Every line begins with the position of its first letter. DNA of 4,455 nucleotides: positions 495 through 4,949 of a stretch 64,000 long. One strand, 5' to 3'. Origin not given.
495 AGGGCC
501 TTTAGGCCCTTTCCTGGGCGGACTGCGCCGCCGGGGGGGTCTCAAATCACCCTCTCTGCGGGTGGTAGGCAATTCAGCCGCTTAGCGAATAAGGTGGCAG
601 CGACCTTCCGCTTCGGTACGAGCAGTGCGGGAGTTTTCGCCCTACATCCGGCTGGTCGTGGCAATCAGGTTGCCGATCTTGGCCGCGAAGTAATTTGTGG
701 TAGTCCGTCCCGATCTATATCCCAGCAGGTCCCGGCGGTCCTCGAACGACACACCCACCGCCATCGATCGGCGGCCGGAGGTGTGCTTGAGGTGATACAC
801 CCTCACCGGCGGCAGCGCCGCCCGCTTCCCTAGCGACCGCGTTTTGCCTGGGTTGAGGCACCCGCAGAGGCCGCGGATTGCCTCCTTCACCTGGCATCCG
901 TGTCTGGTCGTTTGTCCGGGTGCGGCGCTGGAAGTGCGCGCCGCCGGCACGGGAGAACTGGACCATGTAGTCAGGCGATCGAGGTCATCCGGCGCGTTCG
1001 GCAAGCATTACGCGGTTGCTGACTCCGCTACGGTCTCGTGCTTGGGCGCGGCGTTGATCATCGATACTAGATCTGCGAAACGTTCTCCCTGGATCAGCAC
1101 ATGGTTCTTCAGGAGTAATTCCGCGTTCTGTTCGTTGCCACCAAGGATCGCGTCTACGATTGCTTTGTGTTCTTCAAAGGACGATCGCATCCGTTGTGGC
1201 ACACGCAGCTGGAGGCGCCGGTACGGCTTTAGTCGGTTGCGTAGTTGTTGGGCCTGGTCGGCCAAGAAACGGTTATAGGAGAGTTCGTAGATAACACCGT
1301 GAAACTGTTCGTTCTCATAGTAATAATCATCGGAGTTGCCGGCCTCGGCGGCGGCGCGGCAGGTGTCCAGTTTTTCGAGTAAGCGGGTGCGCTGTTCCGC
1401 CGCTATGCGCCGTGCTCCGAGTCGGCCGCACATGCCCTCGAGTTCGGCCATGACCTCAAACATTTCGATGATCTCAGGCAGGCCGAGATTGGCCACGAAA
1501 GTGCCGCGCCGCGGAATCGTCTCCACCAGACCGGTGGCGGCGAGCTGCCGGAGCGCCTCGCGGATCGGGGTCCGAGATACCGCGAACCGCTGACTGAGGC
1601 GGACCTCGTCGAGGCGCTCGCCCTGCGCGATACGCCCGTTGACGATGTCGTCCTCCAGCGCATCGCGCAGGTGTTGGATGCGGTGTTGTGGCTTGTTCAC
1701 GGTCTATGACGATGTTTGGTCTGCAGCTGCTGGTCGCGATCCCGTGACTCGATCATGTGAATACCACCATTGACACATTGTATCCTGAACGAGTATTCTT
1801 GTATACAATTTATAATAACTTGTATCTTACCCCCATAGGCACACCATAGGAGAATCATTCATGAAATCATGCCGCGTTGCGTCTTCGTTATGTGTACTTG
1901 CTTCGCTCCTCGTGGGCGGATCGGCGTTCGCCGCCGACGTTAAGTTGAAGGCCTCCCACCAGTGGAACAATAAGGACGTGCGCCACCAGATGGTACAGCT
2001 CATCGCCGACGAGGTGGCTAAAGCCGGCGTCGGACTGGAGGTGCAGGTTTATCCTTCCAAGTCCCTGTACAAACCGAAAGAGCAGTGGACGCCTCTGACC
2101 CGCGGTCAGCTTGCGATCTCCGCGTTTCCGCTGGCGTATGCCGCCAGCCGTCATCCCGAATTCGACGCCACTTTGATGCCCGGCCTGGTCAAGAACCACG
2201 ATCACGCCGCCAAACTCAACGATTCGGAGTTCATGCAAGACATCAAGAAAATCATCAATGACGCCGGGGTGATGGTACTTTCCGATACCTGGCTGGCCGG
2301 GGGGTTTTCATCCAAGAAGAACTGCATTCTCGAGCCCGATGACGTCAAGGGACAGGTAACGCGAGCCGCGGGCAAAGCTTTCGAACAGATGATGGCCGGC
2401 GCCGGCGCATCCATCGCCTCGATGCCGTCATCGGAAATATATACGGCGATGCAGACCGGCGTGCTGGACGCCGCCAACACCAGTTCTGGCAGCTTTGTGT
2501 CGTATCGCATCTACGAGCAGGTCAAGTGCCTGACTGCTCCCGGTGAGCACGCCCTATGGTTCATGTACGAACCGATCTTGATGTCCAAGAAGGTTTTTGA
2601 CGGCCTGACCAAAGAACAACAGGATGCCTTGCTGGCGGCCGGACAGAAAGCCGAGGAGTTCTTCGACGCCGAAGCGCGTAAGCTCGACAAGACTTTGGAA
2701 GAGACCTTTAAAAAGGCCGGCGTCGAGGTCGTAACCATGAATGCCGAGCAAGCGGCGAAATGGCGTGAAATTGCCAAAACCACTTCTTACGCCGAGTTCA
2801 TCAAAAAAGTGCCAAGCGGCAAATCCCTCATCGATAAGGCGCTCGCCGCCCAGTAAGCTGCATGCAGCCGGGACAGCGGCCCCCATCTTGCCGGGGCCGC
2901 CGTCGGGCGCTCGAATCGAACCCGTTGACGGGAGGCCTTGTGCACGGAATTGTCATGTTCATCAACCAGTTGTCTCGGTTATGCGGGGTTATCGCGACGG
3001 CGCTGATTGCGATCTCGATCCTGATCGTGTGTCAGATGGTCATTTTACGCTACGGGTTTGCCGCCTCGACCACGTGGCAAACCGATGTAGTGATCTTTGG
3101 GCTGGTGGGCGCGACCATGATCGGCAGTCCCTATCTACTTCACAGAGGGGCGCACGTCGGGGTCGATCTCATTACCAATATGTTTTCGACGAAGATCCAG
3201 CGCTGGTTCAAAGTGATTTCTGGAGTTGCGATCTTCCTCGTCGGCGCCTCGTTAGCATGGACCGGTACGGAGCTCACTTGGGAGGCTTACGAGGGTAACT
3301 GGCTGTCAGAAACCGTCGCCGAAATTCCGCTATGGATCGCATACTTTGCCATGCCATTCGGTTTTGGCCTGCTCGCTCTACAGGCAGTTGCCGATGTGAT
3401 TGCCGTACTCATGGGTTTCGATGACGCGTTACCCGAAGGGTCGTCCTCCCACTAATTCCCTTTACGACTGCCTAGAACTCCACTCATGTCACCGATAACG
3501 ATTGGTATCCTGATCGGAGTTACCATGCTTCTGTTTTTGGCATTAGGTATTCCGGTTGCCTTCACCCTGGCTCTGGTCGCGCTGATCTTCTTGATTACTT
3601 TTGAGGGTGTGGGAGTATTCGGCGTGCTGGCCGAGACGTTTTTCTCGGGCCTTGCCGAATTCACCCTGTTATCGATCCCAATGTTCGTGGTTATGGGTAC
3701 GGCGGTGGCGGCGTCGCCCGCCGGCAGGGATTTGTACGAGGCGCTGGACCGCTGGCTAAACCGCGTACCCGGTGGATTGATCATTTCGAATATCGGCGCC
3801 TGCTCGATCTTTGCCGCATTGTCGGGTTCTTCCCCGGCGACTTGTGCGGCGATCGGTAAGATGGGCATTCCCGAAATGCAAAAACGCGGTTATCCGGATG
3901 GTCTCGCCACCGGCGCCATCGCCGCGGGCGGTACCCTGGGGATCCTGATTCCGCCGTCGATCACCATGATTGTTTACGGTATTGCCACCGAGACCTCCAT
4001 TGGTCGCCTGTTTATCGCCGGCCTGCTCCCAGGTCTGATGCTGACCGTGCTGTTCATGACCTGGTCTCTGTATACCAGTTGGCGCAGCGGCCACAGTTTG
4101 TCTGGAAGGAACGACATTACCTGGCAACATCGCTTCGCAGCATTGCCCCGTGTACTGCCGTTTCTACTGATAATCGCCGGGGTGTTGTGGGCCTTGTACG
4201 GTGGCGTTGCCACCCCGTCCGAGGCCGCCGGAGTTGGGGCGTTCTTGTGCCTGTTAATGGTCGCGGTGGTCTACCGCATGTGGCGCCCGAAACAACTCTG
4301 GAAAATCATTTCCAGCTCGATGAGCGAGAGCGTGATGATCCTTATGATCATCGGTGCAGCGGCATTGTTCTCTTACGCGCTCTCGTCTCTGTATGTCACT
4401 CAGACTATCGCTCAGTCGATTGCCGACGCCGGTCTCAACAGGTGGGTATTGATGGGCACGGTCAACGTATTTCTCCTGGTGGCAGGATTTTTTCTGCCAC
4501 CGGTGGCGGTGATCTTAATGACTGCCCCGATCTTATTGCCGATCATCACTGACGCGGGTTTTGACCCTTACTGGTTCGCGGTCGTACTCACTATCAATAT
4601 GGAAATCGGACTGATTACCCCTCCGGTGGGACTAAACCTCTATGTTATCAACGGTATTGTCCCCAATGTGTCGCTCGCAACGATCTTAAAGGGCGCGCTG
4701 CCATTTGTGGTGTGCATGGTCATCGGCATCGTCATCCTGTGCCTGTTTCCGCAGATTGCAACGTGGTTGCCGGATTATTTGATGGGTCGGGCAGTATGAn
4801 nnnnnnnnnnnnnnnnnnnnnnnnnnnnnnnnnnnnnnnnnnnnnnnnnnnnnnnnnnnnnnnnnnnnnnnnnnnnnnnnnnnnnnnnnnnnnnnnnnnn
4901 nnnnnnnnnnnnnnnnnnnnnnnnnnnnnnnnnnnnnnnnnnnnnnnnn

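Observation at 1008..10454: Two divergent malonate modules side by side: a lower-GC acquired cassette next to the wreck of the resident high-GC copy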

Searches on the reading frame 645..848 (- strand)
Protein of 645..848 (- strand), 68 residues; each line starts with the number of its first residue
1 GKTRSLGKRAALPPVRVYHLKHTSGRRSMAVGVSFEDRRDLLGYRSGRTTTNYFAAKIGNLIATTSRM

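Call 62: search_dna_similar(query=window:645-848:-, collection=plasmids, mode=protein, max_evalue=1, max_rows=8)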
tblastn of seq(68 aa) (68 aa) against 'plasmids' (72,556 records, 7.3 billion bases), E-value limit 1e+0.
Records with a match: 7; places in all: 7; records where one place covers at least 80% of the query: 1.
Best place of each record, by identity: <60% 7.
By first word of the organism name: Pasteurella 3; Vibrio 2; Legionella 1; Roseomonas 1.
By predicted mobility (MOB-suite, as given by PLSDB): non-mobilizable 5; conjugative 2.
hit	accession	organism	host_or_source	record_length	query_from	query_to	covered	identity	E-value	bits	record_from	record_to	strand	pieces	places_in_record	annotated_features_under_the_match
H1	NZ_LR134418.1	Legionella adelaidensis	environmental,Cooling tower water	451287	8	68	90%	57.4%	1e-14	72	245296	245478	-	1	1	none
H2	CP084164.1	Pasteurella multocida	rabbit,mixed culture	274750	15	68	79%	42.6%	3e-5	46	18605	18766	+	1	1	tyrosine-type recombinase/integrase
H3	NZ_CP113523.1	Pasteurella multocida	rabbit,mixed culture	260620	15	68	79%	42.6%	5e-5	45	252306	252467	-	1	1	tyrosine-type recombinase/integrase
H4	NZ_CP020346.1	Pasteurella multocida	Oryctolagus cuniculus,lung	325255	15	68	79%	42.6%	5e-5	45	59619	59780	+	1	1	tyrosine-type recombinase/integrase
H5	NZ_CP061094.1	Roseomonas marmotae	Marmota himalayana,pure culture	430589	8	54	69%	44.7%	5e-2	37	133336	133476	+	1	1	site-specific integrase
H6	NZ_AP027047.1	Vibrio nigripulchritudo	Penaeus vannamei,cell ...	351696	6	48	63%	46.5%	6e-1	34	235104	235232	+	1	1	conjugal transfer protein TraH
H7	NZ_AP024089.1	Vibrio nigripulchritudo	-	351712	6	48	63%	46.5%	6e-1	34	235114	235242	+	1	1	conjugal transfer protein TraH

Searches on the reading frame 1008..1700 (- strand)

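Call 3: search_protein_families(library=pfam, proteins=[window:1008-1700:-])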
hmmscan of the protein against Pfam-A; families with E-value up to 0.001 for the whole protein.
window:1008-1700:- (230 aa): 2 families
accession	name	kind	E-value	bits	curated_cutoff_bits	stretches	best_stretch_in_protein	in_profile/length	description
PF07729.17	FCD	-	1.3e-28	100.4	24.3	1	79-201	1-123/125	FCD domain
PF00392.27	GntR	-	5.7e-19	68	27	1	9-69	3-64/64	Bacterial regulatory proteins, gntR family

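Call 58: search_protein_families(library=ncbifam, proteins=[window:1008-1700:-], max_evalue=0.00001)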
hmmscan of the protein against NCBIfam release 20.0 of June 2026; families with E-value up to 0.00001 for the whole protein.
window:1008-1700:- (230 aa): 15 families
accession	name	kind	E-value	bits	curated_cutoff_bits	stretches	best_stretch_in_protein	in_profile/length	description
TIGR03338.1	phnR_burk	equivalog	1.4e-37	129.4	271.5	1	11-202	16-207/212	phosphonate utilization associated transcriptional regulator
NF008576.0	PRK11534.1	equivalog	3.2e-19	69.5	218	1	14-202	15-211/225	DNA-binding transcriptional regulator CsiR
NF003011.0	PRK03837.1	subfamily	8.3e-18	64.9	260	1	85-204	112-229/241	transcriptional regulator NanR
NF008504.0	PRK11414.1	equivalog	1.3e-13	51.2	225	1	12-197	17-204/221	GntR family transcriptional regulator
NF007741.0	PRK10421.1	equivalog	2.2e-11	43.6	311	0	10-70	11-72/262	transcriptional regulator LldR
TIGR02018.2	his_ut_repres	equivalog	2.7e-11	43.3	220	1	9-85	2-80/226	histidine utilization transcriptional repressor HutC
NF007001.0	PRK09464.1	equivalog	1.4e-10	41.2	330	1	12-201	16-225/254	pyruvate dehydrogenase complex transcriptional repressor PdhR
NF052282.1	PLP_TF_PdxR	equivalog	3.7e-10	39.4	320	1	9-73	4-69/448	MocR-like pyridoxine biosynthesis transcription factor PdxR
TIGR02325.1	C_P_lyase_phnF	equivalog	3.2e-09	36.7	156.8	1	9-71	11-74/238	phosphonate metabolism transcriptional regulator PhnF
NF007442.0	PRK09990.1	equivalog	4.7e-09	36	301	1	12-154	16-177/256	transcriptional regulator GlcC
NF053730.1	TransRegRv1152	equivalog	3.9e-07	30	170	1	9-72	19-83/120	Rv1152 family transcriptional regulator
NF007292.0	PRK09764.1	equivalog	4.3e-07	29.3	281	1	3-70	4-70/240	GntR family transcriptional regulator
TIGR03337.1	phnR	equivalog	8.9e-07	28.8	296.75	1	9-70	4-66/231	phosphonate utilization transcriptional regulator PhnR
TIGR02404.1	trehalos_R_Bsub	equivalog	9.1e-07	28.7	211.95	1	13-71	7-66/233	trehalose operon repressor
NF052290.2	MocR_like_YczR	exception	5.6e-06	25.3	487.4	1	5-69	18-83/458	MocR-like transcription factor YczR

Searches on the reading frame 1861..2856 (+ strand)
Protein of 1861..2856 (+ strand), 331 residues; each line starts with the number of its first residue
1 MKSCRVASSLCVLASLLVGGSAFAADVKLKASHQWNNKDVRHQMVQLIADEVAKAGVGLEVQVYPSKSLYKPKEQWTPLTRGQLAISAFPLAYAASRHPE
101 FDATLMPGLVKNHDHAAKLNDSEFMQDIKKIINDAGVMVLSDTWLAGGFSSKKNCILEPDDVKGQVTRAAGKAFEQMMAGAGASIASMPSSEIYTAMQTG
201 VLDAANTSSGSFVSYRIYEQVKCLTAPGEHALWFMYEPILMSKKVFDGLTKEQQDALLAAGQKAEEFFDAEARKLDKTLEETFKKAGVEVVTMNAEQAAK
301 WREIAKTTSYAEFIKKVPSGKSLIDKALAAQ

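Call 3: search_protein_families(library=pfam, proteins=[window:1861-2856:+])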
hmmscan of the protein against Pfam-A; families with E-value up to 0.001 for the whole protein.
window:1861-2856:+ (331 aa): 1 family
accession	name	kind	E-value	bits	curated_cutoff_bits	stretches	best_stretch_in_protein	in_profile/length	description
PF03480.18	DctP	-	6.7e-45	154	23.4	1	32-312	2-281/286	Bacterial extracellular solute-binding protein, family 7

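Call 58: search_protein_families(library=ncbifam, proteins=[window:1861-2856:+], max_evalue=0.00001)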
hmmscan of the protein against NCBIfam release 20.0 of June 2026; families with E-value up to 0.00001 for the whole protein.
window:1861-2856:+ (331 aa): 2 families
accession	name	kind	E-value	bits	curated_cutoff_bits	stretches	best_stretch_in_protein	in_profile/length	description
NF037995.1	TRAP_S1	subfamily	1.6e-38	132.6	50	1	31-301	2-271/271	TRAP transporter substrate-binding protein DctP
TIGR00787.1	dctP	subfamily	5.3e-31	108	175.05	1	32-287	2-257/257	DctP family TRAP transporter solute-binding subunit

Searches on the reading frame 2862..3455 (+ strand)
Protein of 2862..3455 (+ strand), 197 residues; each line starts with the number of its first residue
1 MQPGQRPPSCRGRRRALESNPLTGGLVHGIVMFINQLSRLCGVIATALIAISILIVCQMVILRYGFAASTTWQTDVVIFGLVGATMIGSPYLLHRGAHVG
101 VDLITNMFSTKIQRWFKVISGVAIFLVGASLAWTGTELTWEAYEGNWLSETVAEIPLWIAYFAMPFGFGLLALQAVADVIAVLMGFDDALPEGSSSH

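Call 3: search_protein_families(library=pfam, proteins=[window:2862-3455:+])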
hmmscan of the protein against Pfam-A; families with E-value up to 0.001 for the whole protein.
window:2862-3455:+ (197 aa): 1 family
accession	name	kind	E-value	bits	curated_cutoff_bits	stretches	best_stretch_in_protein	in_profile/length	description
PF04290.18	DctQ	-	1.4e-28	99.9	28.3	1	53-181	2-128/132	Tripartite ATP-independent periplasmic transporters, DctQ component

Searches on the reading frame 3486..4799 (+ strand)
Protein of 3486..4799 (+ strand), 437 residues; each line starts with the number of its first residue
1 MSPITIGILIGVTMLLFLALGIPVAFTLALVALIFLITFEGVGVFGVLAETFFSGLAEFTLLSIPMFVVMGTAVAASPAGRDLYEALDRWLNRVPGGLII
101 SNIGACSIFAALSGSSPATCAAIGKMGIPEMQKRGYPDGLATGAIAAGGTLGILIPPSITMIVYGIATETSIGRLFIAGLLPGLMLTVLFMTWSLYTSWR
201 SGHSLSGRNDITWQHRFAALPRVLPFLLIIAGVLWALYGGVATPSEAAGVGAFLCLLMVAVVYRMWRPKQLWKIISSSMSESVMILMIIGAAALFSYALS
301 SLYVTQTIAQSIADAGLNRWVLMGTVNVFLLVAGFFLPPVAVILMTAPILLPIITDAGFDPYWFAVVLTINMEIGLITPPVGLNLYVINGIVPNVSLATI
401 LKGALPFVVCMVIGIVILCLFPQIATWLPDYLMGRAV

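Call 3: search_protein_families(library=pfam, proteins=[window:3486-4799:+])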
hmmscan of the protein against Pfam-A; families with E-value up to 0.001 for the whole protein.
window:3486-4799:+ (437 aa): 1 family
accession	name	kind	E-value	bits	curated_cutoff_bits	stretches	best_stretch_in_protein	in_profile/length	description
PF06808.19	DctM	-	5.7e-94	315.7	23.8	1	12-424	2-413/413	Tripartite ATP-independent periplasmic transporter, DctM component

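Call 58: search_protein_families(library=ncbifam, proteins=[window:3486-4799:+], max_evalue=0.00001)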
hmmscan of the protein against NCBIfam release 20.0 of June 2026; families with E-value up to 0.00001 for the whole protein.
window:3486-4799:+ (437 aa): 4 families
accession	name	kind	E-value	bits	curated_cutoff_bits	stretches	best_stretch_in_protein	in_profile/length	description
TIGR00786.1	dctM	subfamily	6.6e-109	364.3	268.45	1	21-429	1-405/405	TRAP transporter large permease subunit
NF011634.1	PRK15060.1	equivalog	4e-49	167.8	800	1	9-424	4-416/425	2,3-diketo-L-gulonate TRAP transporter large permease YiaN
TIGR02123.1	TRAP_fused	subfamily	1.4e-08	33.9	320.65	1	29-397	144-508/615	TRAP transporter fused permease subunit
NF040536.2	export_ArsQ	equivalog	4.5e-06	25.8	480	1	149-363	126-341/400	arsinothricin export permease ArsQ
